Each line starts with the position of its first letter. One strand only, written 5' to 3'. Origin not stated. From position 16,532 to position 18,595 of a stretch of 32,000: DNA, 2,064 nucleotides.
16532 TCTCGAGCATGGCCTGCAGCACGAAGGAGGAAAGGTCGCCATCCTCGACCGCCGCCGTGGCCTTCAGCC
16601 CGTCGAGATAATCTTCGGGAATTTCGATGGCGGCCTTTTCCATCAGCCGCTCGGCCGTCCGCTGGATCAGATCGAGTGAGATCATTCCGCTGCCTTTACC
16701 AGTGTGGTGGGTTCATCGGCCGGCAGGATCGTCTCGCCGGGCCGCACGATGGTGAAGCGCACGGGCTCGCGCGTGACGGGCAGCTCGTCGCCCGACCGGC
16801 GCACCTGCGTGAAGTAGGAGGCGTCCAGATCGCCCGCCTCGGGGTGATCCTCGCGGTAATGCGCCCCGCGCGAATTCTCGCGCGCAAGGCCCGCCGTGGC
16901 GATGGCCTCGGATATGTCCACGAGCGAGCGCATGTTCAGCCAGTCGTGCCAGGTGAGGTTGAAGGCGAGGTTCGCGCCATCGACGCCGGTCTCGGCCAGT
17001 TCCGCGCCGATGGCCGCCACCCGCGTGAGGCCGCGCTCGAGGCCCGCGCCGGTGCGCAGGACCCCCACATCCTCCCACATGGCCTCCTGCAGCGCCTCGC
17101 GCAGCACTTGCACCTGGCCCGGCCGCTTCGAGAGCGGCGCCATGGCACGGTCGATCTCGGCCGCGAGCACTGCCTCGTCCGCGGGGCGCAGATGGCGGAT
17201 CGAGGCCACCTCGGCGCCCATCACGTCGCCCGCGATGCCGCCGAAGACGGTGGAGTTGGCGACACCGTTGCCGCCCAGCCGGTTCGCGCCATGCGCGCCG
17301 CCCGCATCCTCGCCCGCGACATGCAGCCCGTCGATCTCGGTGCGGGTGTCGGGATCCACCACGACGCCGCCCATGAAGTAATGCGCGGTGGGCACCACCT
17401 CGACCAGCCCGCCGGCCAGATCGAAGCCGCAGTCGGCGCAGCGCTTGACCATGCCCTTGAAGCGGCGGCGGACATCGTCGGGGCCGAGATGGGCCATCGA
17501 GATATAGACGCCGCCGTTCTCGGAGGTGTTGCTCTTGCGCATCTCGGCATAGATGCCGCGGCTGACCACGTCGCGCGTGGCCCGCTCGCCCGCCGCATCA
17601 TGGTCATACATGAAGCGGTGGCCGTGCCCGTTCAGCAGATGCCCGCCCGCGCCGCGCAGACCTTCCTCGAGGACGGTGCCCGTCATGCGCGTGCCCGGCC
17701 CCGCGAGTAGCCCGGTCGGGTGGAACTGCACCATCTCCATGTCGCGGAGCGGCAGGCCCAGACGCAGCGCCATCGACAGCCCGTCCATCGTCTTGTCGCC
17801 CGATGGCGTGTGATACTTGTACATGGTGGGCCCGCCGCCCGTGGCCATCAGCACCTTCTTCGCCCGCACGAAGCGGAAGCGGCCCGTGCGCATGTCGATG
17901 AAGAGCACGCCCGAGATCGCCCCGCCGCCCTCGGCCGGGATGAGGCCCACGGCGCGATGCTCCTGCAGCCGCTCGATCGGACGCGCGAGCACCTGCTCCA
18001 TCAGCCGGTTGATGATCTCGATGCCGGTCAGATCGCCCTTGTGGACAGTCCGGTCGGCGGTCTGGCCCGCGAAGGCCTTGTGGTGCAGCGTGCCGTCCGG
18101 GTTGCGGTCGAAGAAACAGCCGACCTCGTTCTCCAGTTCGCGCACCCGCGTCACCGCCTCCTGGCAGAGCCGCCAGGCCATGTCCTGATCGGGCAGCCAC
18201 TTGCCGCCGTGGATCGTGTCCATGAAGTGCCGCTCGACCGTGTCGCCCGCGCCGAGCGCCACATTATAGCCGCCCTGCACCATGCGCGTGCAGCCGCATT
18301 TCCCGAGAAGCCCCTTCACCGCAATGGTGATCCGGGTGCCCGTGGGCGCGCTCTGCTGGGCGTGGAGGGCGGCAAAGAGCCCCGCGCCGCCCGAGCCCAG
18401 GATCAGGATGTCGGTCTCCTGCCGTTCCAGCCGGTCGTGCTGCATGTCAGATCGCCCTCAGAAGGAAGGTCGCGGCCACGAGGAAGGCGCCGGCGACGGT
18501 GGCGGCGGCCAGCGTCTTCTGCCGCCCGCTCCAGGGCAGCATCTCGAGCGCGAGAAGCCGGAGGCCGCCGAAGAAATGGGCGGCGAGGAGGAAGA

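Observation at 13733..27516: Thirteen co-directional, tightly coupled genes plus a divergent LysR-TSUP pair form a candidate uncharacterised catabolic island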

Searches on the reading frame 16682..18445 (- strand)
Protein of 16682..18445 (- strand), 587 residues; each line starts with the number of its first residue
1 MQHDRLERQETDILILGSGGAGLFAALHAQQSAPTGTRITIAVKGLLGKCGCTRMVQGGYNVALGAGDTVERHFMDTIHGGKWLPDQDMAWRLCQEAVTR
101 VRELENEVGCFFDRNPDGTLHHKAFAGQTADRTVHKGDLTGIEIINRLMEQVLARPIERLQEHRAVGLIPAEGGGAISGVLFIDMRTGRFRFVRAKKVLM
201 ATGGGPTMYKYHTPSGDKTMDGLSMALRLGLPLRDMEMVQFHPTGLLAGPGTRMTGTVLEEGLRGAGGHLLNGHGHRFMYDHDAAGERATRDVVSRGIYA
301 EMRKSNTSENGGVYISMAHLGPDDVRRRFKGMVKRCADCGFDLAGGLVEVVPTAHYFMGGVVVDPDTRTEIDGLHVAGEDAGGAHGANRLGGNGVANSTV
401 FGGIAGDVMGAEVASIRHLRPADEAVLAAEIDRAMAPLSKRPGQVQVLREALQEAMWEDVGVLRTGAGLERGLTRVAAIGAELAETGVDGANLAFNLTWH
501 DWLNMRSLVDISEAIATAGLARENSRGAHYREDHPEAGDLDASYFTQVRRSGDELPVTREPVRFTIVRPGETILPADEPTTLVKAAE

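Call 5: search_protein_families(library=ncbifam, proteins=[window:16682-18445:-], max_evalue=0.01)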
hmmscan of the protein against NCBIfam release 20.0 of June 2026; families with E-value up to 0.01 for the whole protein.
window:16682-18445:- (587 aa): 30 families (the best 25 are shown)
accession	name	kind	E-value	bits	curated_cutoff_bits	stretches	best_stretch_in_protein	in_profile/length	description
NF004900.0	PRK06263.1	equivalog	3.7e-137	458.2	718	1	8-539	5-526/546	fumarate reductase (CoM/CoB) subunit TfrA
TIGR01812.1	sdhA_frdA_Gneg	subfamily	2.5e-120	402.6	567.3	1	12-569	1-563/568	succinate dehydrogenase or fumarate reductase, flavoprotein subunit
NF005866.0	PRK07803.1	equivalog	1.2e-108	363.9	819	2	5-282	3-287/631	fumarate reductase/succinate dehydrogenase flavoprotein subunit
NF004724.0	PRK06069.1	subfamily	4e-104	348.9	826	1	10-570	5-573/577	succinate dehydrogenase/fumarate reductase flavoprotein subunit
TIGR00551.1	nadB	equivalog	1.4e-99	334.1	452.75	1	10-535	2-489/489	L-aspartate oxidase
TIGR01816.1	sdhA_forward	equivalog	7.1e-97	324.9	727.35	1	11-545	3-548/584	succinate dehydrogenase flavoprotein subunit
NF005636.0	PRK07395.1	subfamily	9.3e-96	321.2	723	1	8-537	10-537/560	L-aspartate oxidase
NF006686.0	PRK09231.1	equivalog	6e-95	319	854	1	9-573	4-580/598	fumarate reductase (quinol) flavoprotein subunit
NF005867.0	PRK07804.1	equivalog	4.4e-94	315.7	639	1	8-553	16-534/548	L-aspartate oxidase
TIGR01176.1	fum_red_Fp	equivalog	1.9e-90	304.1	932.7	1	10-572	3-577/580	fumarate reductase (quinol) flavoprotein subunit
NF005701.0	PRK07512.1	equivalog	8.9e-88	294.9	528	1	6-541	5-490/516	L-aspartate oxidase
NF042982.1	MFR_Fp_SdhA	equivalog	2.3e-86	290.6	1100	1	11-541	48-580/612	8-methylmenaquinol:fumarate reductase flavoprotein subunit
NF006567.0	PRK09077.1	equivalog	5.4e-85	285.6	629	1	7-537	5-521/537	L-aspartate oxidase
NF004613.0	PRK05945.1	equivalog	1.4e-84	284.7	824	1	9-571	2-572/575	succinate dehydrogenase/fumarate reductase flavoprotein subunit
NF005037.0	PRK06452.1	equivalog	9.4e-80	268.8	862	1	7-571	2-563/566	succinate dehydrogenase flavoprotein subunit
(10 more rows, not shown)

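Call 8: search_protein_families(library=pfam, proteins=[window:16682-18445:-], max_evalue=0.01)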
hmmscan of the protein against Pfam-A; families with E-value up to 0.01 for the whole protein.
window:16682-18445:- (587 aa): 3 families
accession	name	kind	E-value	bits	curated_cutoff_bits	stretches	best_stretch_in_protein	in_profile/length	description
PF00890.30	FAD_binding_2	-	2.1e-69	235.1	20.4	1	12-395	1-414/414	FAD binding domain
PF02910.25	Succ_DH_flav_C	-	3.1e-27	95.5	20.8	1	449-571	1-127/130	Fumarate reductase flavoprotein C-term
PF01266.30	DAO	-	2.7e-06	27.6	27.9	1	12-132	1-101/353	FAD dependent oxidoreductase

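Call 24: find_related_loci(query=A1, collection=genome_contigs, flank=10000)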
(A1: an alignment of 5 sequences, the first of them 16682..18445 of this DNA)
Query A1 (587 aa) in genome_contigs; peptide patterns used: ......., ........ (x = any residue, [..] = any of these).
600 stretches matched a pattern (row limit reached: there are more); 594 encode a relative of the query (tblastn E <= 1e-3); the best 80 are kept; 80 distinct loci.
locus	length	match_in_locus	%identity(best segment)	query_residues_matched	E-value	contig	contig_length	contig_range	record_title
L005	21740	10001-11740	78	6-585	0e+0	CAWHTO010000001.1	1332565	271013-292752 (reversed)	MAG: uncultured Alphaproteobacteria bacterium isolate MFD03250.bin.1.25 genome assembly, contig: contig_12695, whole gen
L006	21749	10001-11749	78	3-585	0e+0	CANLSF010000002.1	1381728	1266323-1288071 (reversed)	uncultured Kiloniellaceae bacterium isolate 2B2-119-4.fasta genome assembly, contig: NODE_2, whole genome shotgun sequen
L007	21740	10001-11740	79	6-585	0e+0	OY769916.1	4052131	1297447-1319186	MAG: Paracoccaceae bacterium isolate 0eec8381-062d-48a1-8b5c-e49145247478 genome assembly, chromosome: 1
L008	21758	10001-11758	79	2-587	0e+0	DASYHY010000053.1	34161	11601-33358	MAG TPA_asm: Aurantimonas sp. isolate SMAG_U4252 k141_16343, whole genome shotgun sequence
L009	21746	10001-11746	77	6-587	0e+0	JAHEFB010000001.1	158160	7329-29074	MAG: Alphaproteobacteria bacterium isolate Ww308 NODE_34_length_158160_cov_5.577497, whole genome shotgun sequence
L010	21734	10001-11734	79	6-583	0e+0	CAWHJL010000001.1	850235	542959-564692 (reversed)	MAG: uncultured Alphaproteobacteria bacterium isolate MFD01721.bin.1.379 genome assembly, contig: contig_1171, whole gen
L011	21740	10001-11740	79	6-585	0e+0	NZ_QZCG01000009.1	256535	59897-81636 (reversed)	Paracoccus onubensis strain 1011MAR3C25 NODE_9_length_256535_cov_16.0329, whole genome shotgun sequence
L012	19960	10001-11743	79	5-585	0e+0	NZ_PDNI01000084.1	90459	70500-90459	Roseovarius nitratireducens strain TFZ 419, whole genome shotgun sequence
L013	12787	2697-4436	79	6-585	0e+0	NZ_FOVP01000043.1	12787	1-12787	Roseovarius lutimaris strain DSM 28463, whole genome shotgun sequence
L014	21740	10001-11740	78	6-585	0e+0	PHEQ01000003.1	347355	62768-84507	MAG: Alphaproteobacteria bacterium HGW-Alphaproteobacteria-1 08E140C01_scaffold_69, whole genome shotgun sequence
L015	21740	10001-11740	78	6-585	0e+0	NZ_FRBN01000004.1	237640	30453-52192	Roseovarius marisflavi strain DSM 29327, whole genome shotgun sequence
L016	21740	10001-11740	76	6-585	0e+0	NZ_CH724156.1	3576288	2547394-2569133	Roseovarius nubinhibens ISM scf_1099451318306, whole genome shotgun sequence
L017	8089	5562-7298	78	6-584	0e+0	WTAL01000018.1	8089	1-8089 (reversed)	MAG: Rhodobacteraceae bacterium isolate GLR160 c_000000400910, whole genome shotgun sequence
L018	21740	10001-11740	78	6-585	0e+0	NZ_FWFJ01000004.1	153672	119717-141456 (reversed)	Roseovarius gaetbuli strain CECT 8370, whole genome shotgun sequence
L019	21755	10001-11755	78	1-586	0e+0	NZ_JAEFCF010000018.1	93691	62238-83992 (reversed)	Paracoccus sp. IB05 NODE_18_length_93691_cov_100.941764, whole genome shotgun sequence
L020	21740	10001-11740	78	6-585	0e+0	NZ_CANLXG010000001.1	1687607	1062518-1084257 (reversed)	Uncultured Roseobacter sp. isolate 3-296-3Z.fasta NODE_1, whole genome shotgun sequence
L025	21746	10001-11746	77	6-587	0e+0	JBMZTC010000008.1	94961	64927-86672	MAG: Candidatus Puniceispirillaceae bacterium isolate ME_XS_2302_7_bin_24 ME_XS_2302_7_bin_24_7, whole genome shotgun se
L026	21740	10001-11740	77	6-585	0e+0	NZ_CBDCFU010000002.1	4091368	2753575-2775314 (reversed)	MAG: Marivita sp. isolate 704bd39d-17c7-406b-b369-790d607bdb57 chromosome_2, whole genome shotgun sequence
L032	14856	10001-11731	77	6-583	0e+0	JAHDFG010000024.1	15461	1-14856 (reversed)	MAG: Pseudooctadecabacter sp. isolate MAG-2 RZ_10926, whole genome shotgun sequence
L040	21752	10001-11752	75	1-585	0e+0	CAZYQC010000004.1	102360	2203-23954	MAG TPA_asm: uncultured Rhodobacterales bacterium isolate SRP135972_co1_191 genome assembly, contig: NODE_47_length_1023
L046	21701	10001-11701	75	5-574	0e+0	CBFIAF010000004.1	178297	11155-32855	MAG: Alphaproteobacteria bacterium isolate Co_bin_507_permissive genome assembly, contig: Co_bin_507_permissive_c4, whol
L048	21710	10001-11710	76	3-574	0e+0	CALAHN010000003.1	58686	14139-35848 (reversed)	MAG TPA_asm: uncultured Alphaproteobacteria bacterium isolate ERR2206770_bin.103_CONCOCT_v1.1_MAG genome assembly, conti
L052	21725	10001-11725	73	6-581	0e+0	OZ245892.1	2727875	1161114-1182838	MAG: Alphaproteobacteria bacterium isolate e01b9f0f-b7bd-4dae-8c29-e3d1d413ec59 genome assembly, chromosome: 1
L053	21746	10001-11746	72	6-583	0e+0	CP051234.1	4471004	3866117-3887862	MAG: Filomicrobium sp. isolate ih4 chromosome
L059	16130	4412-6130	69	5-578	0e+0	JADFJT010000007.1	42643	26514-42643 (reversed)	MAG: Proteobacteria bacterium isolate B43T3L14 B43T3L14_NODE380, whole genome shotgun sequence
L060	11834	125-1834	72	6-574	0e+0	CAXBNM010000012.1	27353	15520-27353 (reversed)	MAG TPA_asm: uncultured Burkholderiaceae bacterium isolate ERR2762111_binner12_Refined_49 genome assembly, contig: ERZ34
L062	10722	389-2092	72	6-574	0e+0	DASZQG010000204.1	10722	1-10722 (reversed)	MAG TPA_asm: Hyphomicrobiaceae bacterium isolate SMAG_U5991 k141_191427, whole genome shotgun sequence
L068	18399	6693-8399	71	6-574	0e+0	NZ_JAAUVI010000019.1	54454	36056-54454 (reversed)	Methylobacterium sp. C25 C25_19, whole genome shotgun sequence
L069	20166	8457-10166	71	5-574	0e+0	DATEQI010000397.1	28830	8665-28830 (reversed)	MAG TPA_asm: Alphaproteobacteria bacterium isolate SMAG_U9043 k141_1429107, whole genome shotgun sequence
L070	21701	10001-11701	69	10-577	0e+0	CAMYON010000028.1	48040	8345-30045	MAG: uncultured Gammaproteobacteria bacterium isolate FCS_Gamma_011 genome assembly, contig: scaffold_296, whole genome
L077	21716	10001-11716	70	5-576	0e+0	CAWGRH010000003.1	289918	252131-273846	MAG: uncultured Alphaproteobacteria bacterium isolate MFD05513.bin.2.150 genome assembly, contig: contig_15086, whole ge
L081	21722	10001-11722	69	5-580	0e+0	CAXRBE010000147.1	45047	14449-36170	MAG: Burkholderiaceae bacterium isolate CJ01B_2.41 genome assembly, contig: k141_1360341, whole genome shotgun sequence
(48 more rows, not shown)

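Call 30: search_protein_families(library=pfam, proteins=[L009:7254-8246:-, L007:4825-5658:-, L053:13442-14071:+, L032:6614-7648:+, L059:1394-2365:+, L011:1326-2510:+, L070:2607-3974:-, L025:13492-14547:+, L040:15985-17130:-], max_evalue=0.0001)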
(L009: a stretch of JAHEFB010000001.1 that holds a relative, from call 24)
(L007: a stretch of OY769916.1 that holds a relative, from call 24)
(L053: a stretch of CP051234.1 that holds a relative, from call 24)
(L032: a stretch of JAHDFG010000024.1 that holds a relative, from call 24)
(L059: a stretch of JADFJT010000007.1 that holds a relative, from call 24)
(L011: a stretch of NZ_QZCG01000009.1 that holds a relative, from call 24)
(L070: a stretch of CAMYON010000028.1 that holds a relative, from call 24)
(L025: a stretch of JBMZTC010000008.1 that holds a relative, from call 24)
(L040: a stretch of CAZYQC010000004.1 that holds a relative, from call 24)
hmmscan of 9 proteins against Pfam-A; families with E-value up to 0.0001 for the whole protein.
L009:7254-8246:- (330 aa): 1 family
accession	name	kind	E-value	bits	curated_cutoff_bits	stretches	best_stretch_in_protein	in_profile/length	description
PF03401.19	TctC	-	5.4e-37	128.2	27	1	43-302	1-259/274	Tripartite tricarboxylate transporter family receptor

L007:4825-5658:- (277 aa): 1 family
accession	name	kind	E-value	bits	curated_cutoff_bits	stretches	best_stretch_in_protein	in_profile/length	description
PF00881.29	Nitroreductase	-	1.3e-19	71.4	23.5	1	33-187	2-167/167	Nitroreductase family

L053:13442-14071:+ (209 aa): 6 families
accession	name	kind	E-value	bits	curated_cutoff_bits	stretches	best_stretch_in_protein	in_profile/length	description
PF02798.26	GST_N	-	5.3e-15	55.9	20.9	1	2-74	3-76/76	Glutathione S-transferase, N-terminal domain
PF13409.12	GST_N_2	-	9.8e-12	45.8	25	1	12-74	5-69/70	Glutathione S-transferase, N-terminal domain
PF13417.12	GST_N_3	-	1.2e-09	38.8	22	1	14-77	12-72/75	Glutathione S-transferase, N-terminal domain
PF14497.11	GST_C_3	-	4.5e-06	27.2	21.6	1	125-202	22-103/104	Glutathione S-transferase, C-terminal domain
PF00043.30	GST_C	-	3.9e-05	24.2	20.7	1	121-194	18-93/93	Glutathione S-transferase, C-terminal domain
PF13410.11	GST_C_2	-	9.8e-05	22.8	24.9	0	134-189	11-69/69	Glutathione S-transferase, C-terminal domain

L032:6614-7648:+ (344 aa): 3 families
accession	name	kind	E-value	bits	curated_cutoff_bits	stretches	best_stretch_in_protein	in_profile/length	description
PF00107.32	ADH_zinc_N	-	4.4e-28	98.2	31.8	1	174-302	1-128/129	Zinc-binding dehydrogenase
PF08240.17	ADH_N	-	3.9e-23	82.1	23.5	1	25-134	2-104/104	Alcohol dehydrogenase GroES-like domain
PF13602.12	ADH_zinc_N_2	-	5.3e-05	24.6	27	1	206-321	1-116/134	Zinc-binding dehydrogenase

L059:1394-2365:+ (323 aa): 2 families
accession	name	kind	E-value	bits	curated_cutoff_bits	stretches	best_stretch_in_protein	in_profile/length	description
PF02826.25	2-Hacid_dh_C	-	6.9e-63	211.7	25.1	1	111-291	1-178/178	D-isomer specific 2-hydroxyacid dehydrogenase, NAD binding domain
PF00389.36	2-Hacid_dh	-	4.6e-26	91.5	24.6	1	9-320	4-131/134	D-isomer specific 2-hydroxyacid dehydrogenase, catalytic domain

L011:1326-2510:+ (394 aa): 1 family
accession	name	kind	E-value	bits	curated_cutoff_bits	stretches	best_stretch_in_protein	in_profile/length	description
PF02515.22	CoA_transf_3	-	2.7e-112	376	23.3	1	13-376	1-366/366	CoA-transferase family III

L070:2607-3974:- (455 aa): 1 family
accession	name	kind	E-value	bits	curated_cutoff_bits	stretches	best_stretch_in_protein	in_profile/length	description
PF00120.29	Gln-synt_C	-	1.4e-95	320.8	24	1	119-449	3-342/344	Glutamine synthetase, catalytic domain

L025:13492-14547:+ (351 aa): 1 family
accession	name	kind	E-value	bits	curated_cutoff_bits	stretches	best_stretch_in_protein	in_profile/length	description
PF02615.19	Ldh_2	-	9.5e-82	275.2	38.8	1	19-338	2-332/333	Malate/L-lactate dehydrogenase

L040:15985-17130:- (381 aa): 3 families
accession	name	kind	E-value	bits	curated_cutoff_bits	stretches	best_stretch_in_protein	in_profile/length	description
PF00465.25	Fe-ADH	-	2.8e-48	164.1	31.3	1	10-183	1-168/168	Iron-containing alcohol dehydrogenase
PF25137.1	ADH_Fe_C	-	1.8e-39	135.9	27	1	194-379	1-192/194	Fe-containing alcohol dehydrogenase family, C-terminal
PF13685.12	Fe-ADH_2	-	4.7e-11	43.3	28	1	15-113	2-98/149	Iron-containing alcohol dehydrogenase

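Call 31: search_protein_families(library=pfam, proteins=[L068:2268-3809:+, L040:3474-4781:+, L069:19122-19598:+, L077:14138-15424:-, L052:2894-4252:-, L059:8790-10019:+], max_evalue=0.0001)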
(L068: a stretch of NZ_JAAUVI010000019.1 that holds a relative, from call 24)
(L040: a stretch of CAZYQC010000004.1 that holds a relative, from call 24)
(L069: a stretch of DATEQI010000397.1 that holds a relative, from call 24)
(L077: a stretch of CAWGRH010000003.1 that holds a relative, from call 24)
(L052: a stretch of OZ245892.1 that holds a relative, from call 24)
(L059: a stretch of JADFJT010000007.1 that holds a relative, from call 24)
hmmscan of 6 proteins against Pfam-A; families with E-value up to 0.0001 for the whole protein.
L068:2268-3809:+ (513 aa): 2 families
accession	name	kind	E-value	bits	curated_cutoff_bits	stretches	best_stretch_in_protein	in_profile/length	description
PF00171.27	Aldedh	-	3e-142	474.9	23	1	34-493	7-461/461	Aldehyde dehydrogenase family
PF05893.19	LuxC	-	1.8e-05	24.3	21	1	146-284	80-220/401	Acyl-CoA reductase (LuxC)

L040:3474-4781:+ (435 aa): 1 family
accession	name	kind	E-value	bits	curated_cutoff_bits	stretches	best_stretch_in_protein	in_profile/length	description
PF00815.25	Histidinol_dh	-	5.2e-137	457.6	27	1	13-420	4-411/411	Histidinol dehydrogenase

L069:19122-19598:+ (158 aa): 2 families
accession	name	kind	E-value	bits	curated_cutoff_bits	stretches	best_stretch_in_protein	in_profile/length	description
PF01799.25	Fer2_2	-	2.4e-31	108.1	30.3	1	76-148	1-74/75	[2Fe-2S] binding domain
PF00111.32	Fer2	-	3.8e-09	36.8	21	1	9-62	2-55/77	2Fe-2S iron-sulfur cluster binding domain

L077:14138-15424:- (428 aa): 2 families
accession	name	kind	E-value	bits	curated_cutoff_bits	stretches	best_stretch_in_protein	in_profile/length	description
PF00174.25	Oxidored_molyb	-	1.7e-49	168.1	24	1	123-278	4-166/169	Oxidoreductase molybdopterin binding domain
PF03404.22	Mo-co_dimer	-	5e-14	52.9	22.7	1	298-390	6-116/138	Mo-co oxidoreductase dimerisation domain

L052:2894-4252:- (452 aa): 1 family
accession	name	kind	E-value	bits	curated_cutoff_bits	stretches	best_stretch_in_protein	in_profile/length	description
PF06808.19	DctM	-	9.3e-86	288.7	23.8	1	6-443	4-412/413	Tripartite ATP-independent periplasmic transporter, DctM component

L059:8790-10019:+ (409 aa): 3 families
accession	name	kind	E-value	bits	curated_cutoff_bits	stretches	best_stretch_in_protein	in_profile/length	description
PF13458.12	Peripla_BP_6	-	3.2e-47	162.3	31.7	1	31-388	2-341/343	Periplasmic binding protein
PF13433.12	Peripla_BP_5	-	1.5e-20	74.1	27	2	33-125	3-91/363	Periplasmic binding protein domain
PF01094.35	ANF_receptor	-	2.6e-08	33.8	25.4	1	74-377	23-341/353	Receptor family ligand binding region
